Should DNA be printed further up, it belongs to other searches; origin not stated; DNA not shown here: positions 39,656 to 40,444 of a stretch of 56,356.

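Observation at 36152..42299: MacB-type ABC transporter with a His-rich lipoprotein, three tandem divergent DUF3299 paralogues and a HEAT protein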

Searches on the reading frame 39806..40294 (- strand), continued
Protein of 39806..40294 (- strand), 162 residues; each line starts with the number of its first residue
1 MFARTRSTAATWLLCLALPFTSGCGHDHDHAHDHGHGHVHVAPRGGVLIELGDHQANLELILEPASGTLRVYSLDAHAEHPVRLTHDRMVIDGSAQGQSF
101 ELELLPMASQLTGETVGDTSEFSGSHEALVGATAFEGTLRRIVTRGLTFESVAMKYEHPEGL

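Call 51: find_related_loci(query=A3, collection=metagenome_contigs, flank=8000)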
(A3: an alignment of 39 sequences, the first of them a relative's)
Query A3 (162 aa) in metagenome_contigs; peptide patterns used: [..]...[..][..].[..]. (x = any residue, [..] = any of these).
502 stretches matched a pattern; 422 encode a relative of the query (tblastn E <= 1e-3); the best 80 are kept; 80 distinct loci.
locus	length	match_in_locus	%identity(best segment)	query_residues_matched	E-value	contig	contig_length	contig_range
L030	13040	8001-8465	43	6-154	8e-33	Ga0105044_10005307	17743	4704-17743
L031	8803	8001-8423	44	18-161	2e-30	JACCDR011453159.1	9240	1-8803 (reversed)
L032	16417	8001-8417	42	23-160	2e-30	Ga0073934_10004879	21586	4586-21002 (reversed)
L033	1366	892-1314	44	18-161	2e-30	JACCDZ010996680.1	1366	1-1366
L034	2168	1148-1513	49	37-155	1e-29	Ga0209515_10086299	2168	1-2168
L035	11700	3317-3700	45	37-161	3e-29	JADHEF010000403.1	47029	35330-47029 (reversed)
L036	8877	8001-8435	45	13-154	2e-29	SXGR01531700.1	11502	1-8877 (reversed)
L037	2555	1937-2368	42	12-155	2e-29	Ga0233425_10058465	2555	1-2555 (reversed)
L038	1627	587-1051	40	1-155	2e-29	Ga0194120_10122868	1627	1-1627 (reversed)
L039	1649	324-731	41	24-156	3e-29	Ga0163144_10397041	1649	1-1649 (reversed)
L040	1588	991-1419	44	9-154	5e-29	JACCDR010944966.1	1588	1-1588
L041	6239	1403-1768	46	38-156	2e-28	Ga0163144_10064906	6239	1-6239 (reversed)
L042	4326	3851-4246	45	22-154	8e-29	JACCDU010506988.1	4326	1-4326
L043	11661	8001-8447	40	12-158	1e-28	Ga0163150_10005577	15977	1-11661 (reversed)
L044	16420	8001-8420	42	23-157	2e-28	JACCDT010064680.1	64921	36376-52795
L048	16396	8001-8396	43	24-155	6e-28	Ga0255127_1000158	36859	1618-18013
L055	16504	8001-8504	39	4-161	3e-27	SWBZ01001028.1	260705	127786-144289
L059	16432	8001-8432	41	12-150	5e-27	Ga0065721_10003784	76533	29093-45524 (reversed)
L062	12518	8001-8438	40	4-155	2e-26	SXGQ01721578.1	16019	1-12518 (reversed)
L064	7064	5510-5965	39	10-156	2e-26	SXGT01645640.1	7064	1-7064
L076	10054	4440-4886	39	3-152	1e-25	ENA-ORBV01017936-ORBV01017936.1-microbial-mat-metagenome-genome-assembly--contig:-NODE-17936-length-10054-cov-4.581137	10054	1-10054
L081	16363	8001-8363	45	36-156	2e-25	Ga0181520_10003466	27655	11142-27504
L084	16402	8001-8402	43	23-152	6e-25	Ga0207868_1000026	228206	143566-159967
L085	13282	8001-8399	42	24-160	8e-25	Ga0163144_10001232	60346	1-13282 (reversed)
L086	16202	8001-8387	42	13-139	7e-25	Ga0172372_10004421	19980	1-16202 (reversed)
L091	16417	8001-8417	43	13-155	1e-24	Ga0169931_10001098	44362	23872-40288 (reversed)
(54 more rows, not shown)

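Call 56: search_protein_families(library=pfam, alignment_id=A6, max_evalue=0.00001)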
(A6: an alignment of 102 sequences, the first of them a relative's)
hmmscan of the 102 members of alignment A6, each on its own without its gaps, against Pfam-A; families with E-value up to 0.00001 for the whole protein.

A. member 1, L030:4380-5858:+ (493 aa): 2 families
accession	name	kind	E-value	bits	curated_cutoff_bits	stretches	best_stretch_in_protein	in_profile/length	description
PF02913.24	FAD-oxidase_C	-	5.7e-71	239.5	21.2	1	236-477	1-248/248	FAD linked oxidases, C-terminal domain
PF01565.28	FAD_binding_4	-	1.8e-38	131.8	26.4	1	63-199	3-138/139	FAD binding domain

B. families by the number of members that match (of 102 scanned): 96 families (the first 25 are shown)
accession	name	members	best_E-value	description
PF02492.25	cobW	7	7.4e-62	CobW/HypB/UreG, nucleotide-binding domain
PF07683.19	CobW_C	7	9.5e-26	Cobalamin synthesis protein cobW C-terminal domain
PF00873.25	ACR_tran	5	0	AcrB/AcrD/AcrF family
PF00246.29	Peptidase_M14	5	5.8e-26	Zinc carboxypeptidase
PF01297.22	ZnuA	3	5.5e-69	Zinc-uptake complex component A periplasmic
PF12040.14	DUF3526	3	1.4e-35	Domain of unknown function (DUF3526)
PF00005.33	ABC_tran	3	8.1e-29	ABC transporter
PF13304.12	AAA_21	3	4.7e-16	AAA domain, putative AbiEii toxin, Type IV TA system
PF12679.13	ABC2_membrane_2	3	3.5e-13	ABC-2 family transporter protein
PF11736.14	DUF3299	3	1.1e-10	Protein of unknown function (DUF3299)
PF00346.24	Complex1_49kDa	2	2.9e-115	Respiratory-chain NADH dehydrogenase, 49 Kd subunit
PF00950.22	ABC-3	2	2.7e-54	ABC 3 transport family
PF01595.25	CNNM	2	1.8e-47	Cyclin M transmembrane N-terminal domain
PF00329.25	Complex1_30kDa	2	7.5e-47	Respiratory-chain NADH dehydrogenase, 30 Kd subunit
PF01058.29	Oxidored_q6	2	1.5e-29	NADH ubiquinone oxidoreductase, 20 Kd subunit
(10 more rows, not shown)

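Call 58: search_protein_families(library=pfam, proteins=[L091:7617-7964:+, L091:8519-9403:+, L091:9680-11044:+, L043:8513-9451:+, L043:7317-7742:+, L085:8490-9125:+, L086:4238-7945:+, L086:8891-9541:+, L048:4184-7879:+, L059:3443-6574:+], max_evalue=0.001)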
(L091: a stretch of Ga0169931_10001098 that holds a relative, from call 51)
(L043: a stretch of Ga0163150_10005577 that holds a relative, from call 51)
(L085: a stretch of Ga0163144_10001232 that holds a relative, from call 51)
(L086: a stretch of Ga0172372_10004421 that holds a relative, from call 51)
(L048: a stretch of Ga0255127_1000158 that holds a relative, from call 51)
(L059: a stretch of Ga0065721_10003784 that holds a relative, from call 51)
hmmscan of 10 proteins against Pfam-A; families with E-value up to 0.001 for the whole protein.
L091:7617-7964:+ (116 aa): 0 families

L091:8519-9403:+ (295 aa): 1 family
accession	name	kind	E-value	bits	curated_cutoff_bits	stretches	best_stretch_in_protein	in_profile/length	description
PF01297.22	ZnuA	-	5.7e-69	233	29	1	24-292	1-262/263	Zinc-uptake complex component A periplasmic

L091:9680-11044:+ (455 aa): 1 family
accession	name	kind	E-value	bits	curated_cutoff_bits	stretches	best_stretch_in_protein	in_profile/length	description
PF00950.22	ABC-3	-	2.7e-54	184.9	20.1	1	172-429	2-256/258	ABC 3 transport family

L043:8513-9451:+ (313 aa): 1 family
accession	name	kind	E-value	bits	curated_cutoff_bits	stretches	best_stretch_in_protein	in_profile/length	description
PF11736.14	DUF3299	-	1.1e-10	42.2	22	1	211-308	39-136/139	Protein of unknown function (DUF3299)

L043:7317-7742:+ (142 aa): 0 families

L085:8490-9125:+ (212 aa): 0 families

L086:4238-7945:+ (1236 aa): 1 family
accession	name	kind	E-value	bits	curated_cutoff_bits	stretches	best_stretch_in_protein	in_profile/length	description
PF02514.21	CobN-Mg_chel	-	4.4e-223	743.8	24.5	1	40-1086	30-1088/1090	CobN/Magnesium Chelatase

L086:8891-9541:+ (217 aa): 0 families

L048:4184-7879:+ (1232 aa): 1 family
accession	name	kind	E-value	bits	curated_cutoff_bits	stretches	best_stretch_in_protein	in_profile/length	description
PF00246.29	Peptidase_M14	-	3.3e-25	89.7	21.6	1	363-540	2-134/286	Zinc carboxypeptidase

L059:3443-6574:+ (1044 aa): 1 family
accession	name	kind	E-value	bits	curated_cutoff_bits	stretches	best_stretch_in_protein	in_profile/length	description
PF00873.25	ACR_tran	-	8.1e-267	888.3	28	1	5-1037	2-1020/1021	AcrB/AcrD/AcrF family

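Call 66: search_protein_families(library=ncbifam, proteins=[L059:3443-6574:+, L059:6653-7966:+, L042:96-3263:+, L042:3283-3723:+, L084:3356-6526:+, L076:5847-8975:-, L091:6274-7620:+, L043:9620-11020:+, L062:5066-7921:+, L064:2329-5232:+], max_evalue=0.00001)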
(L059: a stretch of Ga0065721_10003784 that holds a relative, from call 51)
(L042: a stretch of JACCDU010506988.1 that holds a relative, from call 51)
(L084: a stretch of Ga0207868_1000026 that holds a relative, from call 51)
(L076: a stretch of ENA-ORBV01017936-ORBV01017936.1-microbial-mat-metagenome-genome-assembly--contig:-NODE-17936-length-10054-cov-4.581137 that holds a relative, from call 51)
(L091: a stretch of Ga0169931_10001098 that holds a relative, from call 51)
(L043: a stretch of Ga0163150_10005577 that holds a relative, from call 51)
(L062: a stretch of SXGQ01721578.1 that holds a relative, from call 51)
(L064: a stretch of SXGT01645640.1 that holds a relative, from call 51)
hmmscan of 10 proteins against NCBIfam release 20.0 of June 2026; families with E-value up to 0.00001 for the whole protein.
L059:3443-6574:+ (1044 aa): 12 families
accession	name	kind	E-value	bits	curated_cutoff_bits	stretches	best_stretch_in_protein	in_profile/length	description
TIGR00914.1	2A0601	subfamily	0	1204.3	701.45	1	3-1042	4-1040/1051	CusA/CzcA family heavy metal efflux RND transporter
NF033617.1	RND_permease_2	subfamily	1.3e-140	470.3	1250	1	15-1038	11-1008/1009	multidrug efflux RND transporter permease subunit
NF000282.2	RND_permease_1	subfamily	5.8e-109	365.5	1250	1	13-1036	9-1026/1029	multidrug efflux RND transporter permease subunit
TIGR00915.1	2A0602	subfamily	3.5e-93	313.2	940.35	1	7-1033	4-1024/1050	efflux RND transporter permease subunit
NF007133.0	PRK09579.1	equivalog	1.8e-78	264.2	1763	1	12-1039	11-1004/1017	multidrug efflux RND transporter permease subunit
NF007131.0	PRK09577.1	equivalog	4.7e-78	263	1768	1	11-1033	8-1018/1045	multidrug efflux RND transporter permease subunit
NF007905.0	PRK10614.1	equivalog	4.3e-77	259.7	1774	1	9-1038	9-1009/1025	multidrug efflux RND transporter permease subunit MdtC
NF007842.1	PRK10555.1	equivalog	2e-68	231.2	1854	1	9-1034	6-1023/1036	multidrug efflux RND transporter permease AcrD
NF007798.0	PRK10503.1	equivalog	7.6e-68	229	1584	1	7-1036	16-1021/1040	MdtB/MuxB family multidrug efflux RND transporter permease subunit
NF000037.1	RND_perm_OqxB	exception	1.4e-51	175.4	2200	2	12-532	11-521/1050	multidrug efflux RND transporter permease subunit OqxB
NF011706.2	PRK15127.1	equivalog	1e-41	142.9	2150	2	11-516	8-503/1049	multidrug efflux RND transporter permease subunit AcrB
TIGR00921.1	2A067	subfamily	1.6e-09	36.4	351.9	1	842-1039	158-348/733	hydrophobe/amphiphile efflux-3 (HAE3) family transporter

L059:6653-7966:+ (438 aa): 4 families
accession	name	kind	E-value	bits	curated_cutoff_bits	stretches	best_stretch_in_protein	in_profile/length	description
NF052568.1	PolamExpPaeASal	equivalog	6.8e-40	137.2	500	1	10-429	4-420/424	polyamine export protein PaeA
TIGR03520.1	GldE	subfamily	3.1e-36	125.3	376.05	1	103-431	84-405/408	gliding motility-associated protein GldE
NF008604.1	PRK11573.1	equivalog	3.4e-34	118.5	475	1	9-436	10-421/428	hypothetical protein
NF011675.0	PRK15094.1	equivalog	2.5e-22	79.5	379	1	216-430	63-278/292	CNNM family magnesium/cobalt transport protein CorC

L042:96-3263:+ (1056 aa): 14 families
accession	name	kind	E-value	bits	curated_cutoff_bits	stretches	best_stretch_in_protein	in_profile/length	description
TIGR00914.1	2A0601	subfamily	1.5e-215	718.2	701.45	1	1-1045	1-1041/1051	CusA/CzcA family heavy metal efflux RND transporter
NF033617.1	RND_permease_2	subfamily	1.4e-140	470.2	1250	1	14-1039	9-1007/1009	multidrug efflux RND transporter permease subunit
NF000282.2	RND_permease_1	subfamily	1.5e-109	367.4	1250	1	19-1037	14-1025/1029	multidrug efflux RND transporter permease subunit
TIGR00915.1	2A0602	subfamily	7.6e-96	322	940.35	1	19-1052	15-1041/1050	efflux RND transporter permease subunit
NF007133.0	PRK09579.1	equivalog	1.5e-81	274.4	1763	1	19-1048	17-1011/1017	multidrug efflux RND transporter permease subunit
NF007905.0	PRK10614.1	equivalog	1.2e-80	271.5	1774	1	17-1043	15-1012/1025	multidrug efflux RND transporter permease subunit MdtC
NF007131.0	PRK09577.1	equivalog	1.9e-78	264.3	1768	1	19-1054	15-1037/1045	multidrug efflux RND transporter permease subunit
NF007798.0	PRK10503.1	equivalog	3.6e-74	250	1584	1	21-1045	28-1028/1040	MdtB/MuxB family multidrug efflux RND transporter permease subunit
NF007842.1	PRK10555.1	equivalog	6.8e-72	242.7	1854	1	23-1044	19-1031/1036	multidrug efflux RND transporter permease AcrD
NF000037.1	RND_perm_OqxB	exception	1.9e-62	211.4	2200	2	19-518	17-508/1050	multidrug efflux RND transporter permease subunit OqxB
NF011706.2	PRK15127.1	equivalog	4.4e-62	210.3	2150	2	21-518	18-506/1049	multidrug efflux RND transporter permease subunit AcrB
NF009583.0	PRK13024.1-3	subfamily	9.8e-07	27.2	721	0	355-497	583-726/755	protein translocase subunit SecDF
TIGR00916.1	2A0604s01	subfamily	1.4e-06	28.1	148.6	1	347-497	87-230/231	SecD/SecF family protein translocase subunit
TIGR00966.2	transloc_SecF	equivalog_domain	1.6e-06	27.8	160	1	226-502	17-273/279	protein translocase subunit SecF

L042:3283-3723:+ (147 aa): 0 families

L084:3356-6526:+ (1057 aa): 11 families
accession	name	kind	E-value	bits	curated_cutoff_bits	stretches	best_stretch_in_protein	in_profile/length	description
TIGR00914.1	2A0601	subfamily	0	1208.6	701.45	1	1-1054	1-1043/1051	CusA/CzcA family heavy metal efflux RND transporter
NF033617.1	RND_permease_2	subfamily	7.2e-140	467.8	1250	1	17-1047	12-1008/1009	multidrug efflux RND transporter permease subunit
NF000282.2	RND_permease_1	subfamily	5.7e-112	375.4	1250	1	16-1047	11-1028/1029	multidrug efflux RND transporter permease subunit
TIGR00915.1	2A0602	subfamily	4.3e-99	332.8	940.35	1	8-1046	4-1028/1050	efflux RND transporter permease subunit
NF007905.0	PRK10614.1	equivalog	5.5e-85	285.9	1774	1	19-1053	17-1015/1025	multidrug efflux RND transporter permease subunit MdtC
NF007131.0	PRK09577.1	equivalog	1.7e-80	271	1768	1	18-1043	14-1019/1045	multidrug efflux RND transporter permease subunit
NF007842.1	PRK10555.1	equivalog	7.7e-76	255.8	1854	1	12-1049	8-1029/1036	multidrug efflux RND transporter permease AcrD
NF007798.0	PRK10503.1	equivalog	3.5e-74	250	1584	1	10-1050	18-1026/1040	MdtB/MuxB family multidrug efflux RND transporter permease subunit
NF007133.0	PRK09579.1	equivalog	3.3e-69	233.5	1763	1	6-1053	4-1009/1017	multidrug efflux RND transporter permease subunit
NF000037.1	RND_perm_OqxB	exception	2.4e-55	187.8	2200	2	17-599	12-598/1050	multidrug efflux RND transporter permease subunit OqxB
NF011706.2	PRK15127.1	equivalog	1.5e-49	168.7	2150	2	18-582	14-571/1049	multidrug efflux RND transporter permease subunit AcrB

L076:5847-8975:- (1043 aa): 15 families
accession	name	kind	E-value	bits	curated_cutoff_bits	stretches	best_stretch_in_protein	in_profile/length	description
NF033617.1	RND_permease_2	subfamily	0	1229.9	1250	1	4-1019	1-1009/1009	multidrug efflux RND transporter permease subunit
NF007905.0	PRK10614.1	equivalog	0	1211.7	1774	1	5-1031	5-1022/1025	multidrug efflux RND transporter permease subunit MdtC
NF007798.0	PRK10503.1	equivalog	0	1194.1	1584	1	5-1028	14-1033/1040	MdtB/MuxB family multidrug efflux RND transporter permease subunit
NF000282.2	RND_permease_1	subfamily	1e-202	675.9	1250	1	7-1017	4-1027/1029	multidrug efflux RND transporter permease subunit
TIGR00915.1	2A0602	subfamily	2.9e-175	585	940.35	1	5-1030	3-1041/1050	efflux RND transporter permease subunit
NF007133.0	PRK09579.1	equivalog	4.2e-153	511.3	1763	1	1-1022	1-1007/1017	multidrug efflux RND transporter permease subunit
NF007131.0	PRK09577.1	equivalog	1e-137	460.5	1768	1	7-1028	5-1033/1045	multidrug efflux RND transporter permease subunit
NF007842.1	PRK10555.1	equivalog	1.5e-134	450.1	1854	1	7-1019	5-1028/1036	multidrug efflux RND transporter permease AcrD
NF000037.1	RND_perm_OqxB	exception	4e-127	425.5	2200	1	1-1024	1-1041/1050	multidrug efflux RND transporter permease subunit OqxB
TIGR00914.1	2A0601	subfamily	1.4e-114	384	701.45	1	16-1023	18-1041/1051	CusA/CzcA family heavy metal efflux RND transporter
NF011706.2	PRK15127.1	equivalog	6.6e-111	371.9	2150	1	7-1027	5-1036/1049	multidrug efflux RND transporter permease subunit AcrB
TIGR00916.1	2A0604s01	subfamily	1.8e-11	44.1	148.6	1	269-479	29-231/231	SecD/SecF family protein translocase subunit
TIGR00921.1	2A067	subfamily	7.5e-09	34.2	351.9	1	313-486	180-343/733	hydrophobe/amphiphile efflux-3 (HAE3) family transporter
TIGR01129.1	secD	equivalog_domain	1.4e-06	27.7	244.4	1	341-485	255-396/397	protein translocase subunit SecD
NF009583.0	PRK13024.1-3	subfamily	3.2e-06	25.5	721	0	341-529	288-463/755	protein translocase subunit SecDF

L091:6274-7620:+ (449 aa): 6 families
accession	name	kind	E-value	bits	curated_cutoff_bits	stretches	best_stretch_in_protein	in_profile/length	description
NF008578.0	PRK11537.1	equivalog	9.1e-79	265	361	2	8-212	3-209/318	GTPase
TIGR02475.1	CobW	equivalog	3.3e-58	197.2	332.1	2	8-138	3-138/342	cobalamin biosynthesis protein CobW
NF038288.1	chaper_GTP_ZigA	equivalog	1.4e-55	188.8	600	1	9-211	1-232/390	zinc metallochaperone GTPase ZigA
NF041053.1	CobW_rel_Se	equivalog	5.6e-18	65.3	180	1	13-199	5-191/195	CobW-related selenoprotein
NF047431.1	hiber_recruit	equivalog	7.4e-09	35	375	1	10-190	3-215/402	ribosome hibernation factor-recruiting GTPase MRF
TIGR00073.1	hypB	equivalog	1e-06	28.4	121.2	0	14-101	35-120/217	hydrogenase nickel incorporation protein HypB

L043:9620-11020:+ (467 aa): 5 families
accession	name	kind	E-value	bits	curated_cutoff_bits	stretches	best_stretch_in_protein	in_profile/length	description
NF008578.0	PRK11537.1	equivalog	1.1e-76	258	361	2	2-201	4-205/318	GTPase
NF038288.1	chaper_GTP_ZigA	equivalog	1.7e-56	191.8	600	1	2-204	1-232/390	zinc metallochaperone GTPase ZigA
TIGR02475.1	CobW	equivalog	2.3e-54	184.6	332.1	2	2-188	4-218/342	cobalamin biosynthesis protein CobW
NF041053.1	CobW_rel_Se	equivalog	6.7e-16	58.5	180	1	6-178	5-179/195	CobW-related selenoprotein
NF047431.1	hiber_recruit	equivalog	5.5e-08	32.2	375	1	3-181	3-213/402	ribosome hibernation factor-recruiting GTPase MRF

L062:5066-7921:+ (952 aa): 0 families

L064:2329-5232:+ (968 aa): 0 families
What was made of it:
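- HisLipo relatives also sit beside CusA/CzcA efflux pumps (call 66). HisLipo relatives lie directly beside CusA/CzcA-family RND pumps in L042, L059 and L084, scoring 718-1209 bits against a cut-off of 701 (call 66).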

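Call 90: search_protein_families(library=pfam, alignment_id=A11, max_evalue=0.00001)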
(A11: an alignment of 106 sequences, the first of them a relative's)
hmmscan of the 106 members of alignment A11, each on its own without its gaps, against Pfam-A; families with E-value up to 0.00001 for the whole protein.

A. member 1, L001:29-1792:+ (588 aa): 0 families

B. families by the number of members that match (of 106 scanned): 163 families (the first 25 are shown)
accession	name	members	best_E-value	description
PF00005.33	ABC_tran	5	6.6e-31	ABC transporter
PF00950.22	ABC-3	4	3.8e-67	ABC 3 transport family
PF13304.12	AAA_21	3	2.6e-13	AAA domain, putative AbiEii toxin, Type IV TA system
PF25174.1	Beta-prop_THOC3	2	6.1e-93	THOC3 beta-propeller domain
PF24814.1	WD40_Prp19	2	4.6e-86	Prp19 WD40 domain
PF25173.1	Beta-prop_WDR3_1st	2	5.7e-86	WDR3 first beta-propeller domain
PF00400.38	WD40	2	9.1e-75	WD domain, G-beta repeat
PF24817.1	WD40_WDHD1_1st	2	3.7e-60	WDHD1 first WD40 domain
PF23414.1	Beta-prop_EML_2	2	1e-56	Echinoderm microtubule-associated protein second beta-propeller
PF24807.1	WD40_CDC20-Fz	2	3.7e-56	CDC20/Fizzy WD40 domain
PF25175.1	Beta-prop_WDR5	2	3.7e-55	WDR5 beta-propeller domain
PF01297.22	ZnuA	2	2.3e-53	Zinc-uptake complex component A periplasmic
PF25172.1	Beta-prop_WDR3_2nd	2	2.5e-50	WDR3 second beta-propeller domain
PF24796.1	WDR55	2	7.7e-43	WDR55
PF24805.1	EIF3I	2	8.4e-41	EIF3I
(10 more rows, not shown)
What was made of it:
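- Around 24 full clusters: ABC-3 4, ZnuA 2 (call 90).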
